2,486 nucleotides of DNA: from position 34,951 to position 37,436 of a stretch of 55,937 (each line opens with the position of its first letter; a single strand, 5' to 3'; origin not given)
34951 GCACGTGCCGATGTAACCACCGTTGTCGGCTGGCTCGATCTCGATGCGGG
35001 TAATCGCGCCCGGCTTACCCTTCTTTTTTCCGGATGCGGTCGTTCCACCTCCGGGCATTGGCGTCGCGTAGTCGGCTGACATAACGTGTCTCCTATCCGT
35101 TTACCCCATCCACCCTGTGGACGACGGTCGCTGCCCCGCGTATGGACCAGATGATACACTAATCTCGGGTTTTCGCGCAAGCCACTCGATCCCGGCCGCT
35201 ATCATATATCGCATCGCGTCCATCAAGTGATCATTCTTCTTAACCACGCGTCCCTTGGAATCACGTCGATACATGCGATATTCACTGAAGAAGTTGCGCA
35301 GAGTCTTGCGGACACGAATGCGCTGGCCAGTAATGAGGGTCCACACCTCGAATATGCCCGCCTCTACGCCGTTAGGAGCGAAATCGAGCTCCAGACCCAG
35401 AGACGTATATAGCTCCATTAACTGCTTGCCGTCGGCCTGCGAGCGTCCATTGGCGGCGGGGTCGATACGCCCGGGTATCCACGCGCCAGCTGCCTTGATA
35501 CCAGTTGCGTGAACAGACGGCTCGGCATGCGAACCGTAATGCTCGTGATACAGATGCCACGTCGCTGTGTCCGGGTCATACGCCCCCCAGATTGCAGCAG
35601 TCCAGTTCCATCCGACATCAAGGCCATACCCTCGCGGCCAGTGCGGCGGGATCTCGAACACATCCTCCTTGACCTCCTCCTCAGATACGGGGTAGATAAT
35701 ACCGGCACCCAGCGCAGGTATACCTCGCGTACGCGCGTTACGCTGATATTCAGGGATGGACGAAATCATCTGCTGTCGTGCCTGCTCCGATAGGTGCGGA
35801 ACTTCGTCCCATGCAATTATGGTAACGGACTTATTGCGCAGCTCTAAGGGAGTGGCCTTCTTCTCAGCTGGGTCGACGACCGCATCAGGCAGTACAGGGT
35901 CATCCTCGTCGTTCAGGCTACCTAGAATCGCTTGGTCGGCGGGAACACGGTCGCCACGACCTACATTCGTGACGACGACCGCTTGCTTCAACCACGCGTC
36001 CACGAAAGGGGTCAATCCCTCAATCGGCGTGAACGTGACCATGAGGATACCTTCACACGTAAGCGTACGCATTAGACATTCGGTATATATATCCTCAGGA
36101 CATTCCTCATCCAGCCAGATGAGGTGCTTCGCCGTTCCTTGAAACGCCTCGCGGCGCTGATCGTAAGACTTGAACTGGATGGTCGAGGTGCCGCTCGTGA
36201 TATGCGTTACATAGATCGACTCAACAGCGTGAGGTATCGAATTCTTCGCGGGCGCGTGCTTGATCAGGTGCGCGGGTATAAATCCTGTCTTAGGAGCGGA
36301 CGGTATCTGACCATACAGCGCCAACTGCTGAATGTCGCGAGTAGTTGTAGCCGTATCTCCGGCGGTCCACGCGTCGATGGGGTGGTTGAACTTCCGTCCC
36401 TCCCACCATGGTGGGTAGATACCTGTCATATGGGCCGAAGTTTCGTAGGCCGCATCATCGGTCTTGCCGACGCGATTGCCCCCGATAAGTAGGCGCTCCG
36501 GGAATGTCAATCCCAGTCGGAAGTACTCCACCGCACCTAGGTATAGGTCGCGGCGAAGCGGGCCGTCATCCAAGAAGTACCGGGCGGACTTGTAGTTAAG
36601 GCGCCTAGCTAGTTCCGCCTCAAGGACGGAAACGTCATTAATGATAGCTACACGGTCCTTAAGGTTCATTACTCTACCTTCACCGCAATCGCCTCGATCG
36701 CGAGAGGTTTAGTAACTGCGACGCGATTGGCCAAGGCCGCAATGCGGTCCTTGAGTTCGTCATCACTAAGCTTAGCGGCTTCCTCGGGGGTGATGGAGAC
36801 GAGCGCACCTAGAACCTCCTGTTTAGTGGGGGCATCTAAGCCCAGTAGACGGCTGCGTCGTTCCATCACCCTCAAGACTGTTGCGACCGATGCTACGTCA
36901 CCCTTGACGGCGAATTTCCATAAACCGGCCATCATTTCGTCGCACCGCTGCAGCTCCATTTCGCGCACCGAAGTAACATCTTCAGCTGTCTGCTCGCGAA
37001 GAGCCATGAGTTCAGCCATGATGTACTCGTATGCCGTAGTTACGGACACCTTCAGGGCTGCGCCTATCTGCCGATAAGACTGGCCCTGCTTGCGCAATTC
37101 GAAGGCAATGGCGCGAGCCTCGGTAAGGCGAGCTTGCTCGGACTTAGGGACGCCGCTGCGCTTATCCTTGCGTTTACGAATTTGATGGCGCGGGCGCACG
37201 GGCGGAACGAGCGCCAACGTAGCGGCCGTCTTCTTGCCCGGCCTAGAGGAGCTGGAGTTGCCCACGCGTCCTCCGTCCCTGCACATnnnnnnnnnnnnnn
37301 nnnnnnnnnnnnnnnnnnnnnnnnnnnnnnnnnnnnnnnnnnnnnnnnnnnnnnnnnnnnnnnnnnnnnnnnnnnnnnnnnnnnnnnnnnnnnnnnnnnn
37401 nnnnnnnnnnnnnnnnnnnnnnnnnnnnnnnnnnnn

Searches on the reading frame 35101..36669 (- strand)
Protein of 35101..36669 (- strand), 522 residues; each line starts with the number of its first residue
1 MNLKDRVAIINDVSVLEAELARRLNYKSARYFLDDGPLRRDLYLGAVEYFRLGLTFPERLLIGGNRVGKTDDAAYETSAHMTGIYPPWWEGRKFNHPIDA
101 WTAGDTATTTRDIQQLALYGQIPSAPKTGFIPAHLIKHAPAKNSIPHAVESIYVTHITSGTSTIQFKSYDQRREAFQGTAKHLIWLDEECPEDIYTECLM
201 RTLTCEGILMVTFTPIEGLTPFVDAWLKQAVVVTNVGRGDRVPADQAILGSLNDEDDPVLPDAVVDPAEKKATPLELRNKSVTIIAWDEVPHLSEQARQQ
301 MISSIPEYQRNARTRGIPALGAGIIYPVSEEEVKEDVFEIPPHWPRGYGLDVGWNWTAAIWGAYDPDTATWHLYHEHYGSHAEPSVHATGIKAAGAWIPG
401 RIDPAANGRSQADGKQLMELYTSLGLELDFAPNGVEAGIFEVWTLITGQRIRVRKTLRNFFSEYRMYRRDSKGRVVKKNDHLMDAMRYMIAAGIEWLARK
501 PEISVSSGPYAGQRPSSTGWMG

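Call 50: search_protein_families(library=phrogs, proteins=[window:35101-36669:-], max_evalue=0.001)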
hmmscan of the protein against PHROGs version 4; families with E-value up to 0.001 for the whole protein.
window:35101-36669:- (522 aa): 5 families
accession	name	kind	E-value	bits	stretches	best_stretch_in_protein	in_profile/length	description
phrog_31467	-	unknown function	9.6e-58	196.7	1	18-230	17-235/261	-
phrog_2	-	head and packaging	1.5e-26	94.4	1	50-495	274-594/807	terminase large subunit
phrog_5653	-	head and packaging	3e-20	73.8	1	322-490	7-177/199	terminase large subunit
phrog_30463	-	unknown function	3.2e-11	44.8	1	432-489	12-69/101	-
phrog_10250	-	head and packaging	0.00056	20.7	1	433-495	149-217/228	terminase large subunit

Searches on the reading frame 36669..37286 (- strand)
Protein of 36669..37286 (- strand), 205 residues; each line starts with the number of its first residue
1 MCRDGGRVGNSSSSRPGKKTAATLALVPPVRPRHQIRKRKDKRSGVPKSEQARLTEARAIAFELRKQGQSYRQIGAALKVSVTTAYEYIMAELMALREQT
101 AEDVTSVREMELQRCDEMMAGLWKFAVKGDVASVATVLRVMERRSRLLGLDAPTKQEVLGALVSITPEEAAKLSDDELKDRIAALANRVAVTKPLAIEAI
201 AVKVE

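Call 50: search_protein_families(library=phrogs, proteins=[window:36669-37286:-], max_evalue=0.001)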
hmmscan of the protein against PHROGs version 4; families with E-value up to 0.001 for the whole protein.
window:36669-37286:- (205 aa): 1 family
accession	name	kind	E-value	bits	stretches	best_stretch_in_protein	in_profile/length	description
phrog_645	-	DNA, RNA and nucleotide metabolism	8.2e-26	92.3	1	39-178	8-158/196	Rnase E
